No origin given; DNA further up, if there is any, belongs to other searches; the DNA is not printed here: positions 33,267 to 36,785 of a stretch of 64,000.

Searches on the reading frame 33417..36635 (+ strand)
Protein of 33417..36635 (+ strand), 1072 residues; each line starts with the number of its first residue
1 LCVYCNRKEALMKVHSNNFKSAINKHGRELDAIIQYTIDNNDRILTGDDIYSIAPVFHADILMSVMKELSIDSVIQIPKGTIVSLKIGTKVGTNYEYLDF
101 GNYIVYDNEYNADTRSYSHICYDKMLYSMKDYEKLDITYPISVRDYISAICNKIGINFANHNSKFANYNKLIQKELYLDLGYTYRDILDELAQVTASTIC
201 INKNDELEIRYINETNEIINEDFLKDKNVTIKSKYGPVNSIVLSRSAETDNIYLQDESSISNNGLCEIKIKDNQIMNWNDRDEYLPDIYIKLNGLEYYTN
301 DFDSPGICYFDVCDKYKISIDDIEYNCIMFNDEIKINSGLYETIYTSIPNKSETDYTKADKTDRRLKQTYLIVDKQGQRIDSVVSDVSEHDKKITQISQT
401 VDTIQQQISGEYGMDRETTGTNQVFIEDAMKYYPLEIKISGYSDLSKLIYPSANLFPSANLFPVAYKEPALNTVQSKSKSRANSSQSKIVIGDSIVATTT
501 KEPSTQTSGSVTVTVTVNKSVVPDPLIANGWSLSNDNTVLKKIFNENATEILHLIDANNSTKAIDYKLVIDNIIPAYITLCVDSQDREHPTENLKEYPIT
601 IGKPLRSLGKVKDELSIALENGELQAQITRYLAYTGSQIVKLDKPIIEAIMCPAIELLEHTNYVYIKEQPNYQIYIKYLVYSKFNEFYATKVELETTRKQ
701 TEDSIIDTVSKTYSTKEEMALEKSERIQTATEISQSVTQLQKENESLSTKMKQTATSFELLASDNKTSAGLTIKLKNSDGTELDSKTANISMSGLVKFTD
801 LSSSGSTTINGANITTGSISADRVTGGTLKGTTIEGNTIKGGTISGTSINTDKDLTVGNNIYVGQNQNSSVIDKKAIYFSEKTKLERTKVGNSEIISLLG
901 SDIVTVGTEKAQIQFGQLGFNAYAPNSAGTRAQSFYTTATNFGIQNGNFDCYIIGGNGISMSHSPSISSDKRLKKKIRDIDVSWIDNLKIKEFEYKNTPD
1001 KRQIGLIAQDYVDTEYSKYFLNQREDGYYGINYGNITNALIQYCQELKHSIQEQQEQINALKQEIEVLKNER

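Call 110: search_protein_families(library=pfam, proteins=[window:33417-36635:+], max_evalue=0.00001)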
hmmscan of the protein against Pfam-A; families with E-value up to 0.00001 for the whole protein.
window:33417-36635:+ (1072 aa): 1 family
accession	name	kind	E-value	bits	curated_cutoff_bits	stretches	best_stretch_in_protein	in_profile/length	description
PF13884.11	Peptidase_S74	-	4e-08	33.9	22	1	969-1010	1-48/58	Chaperone of endosialidase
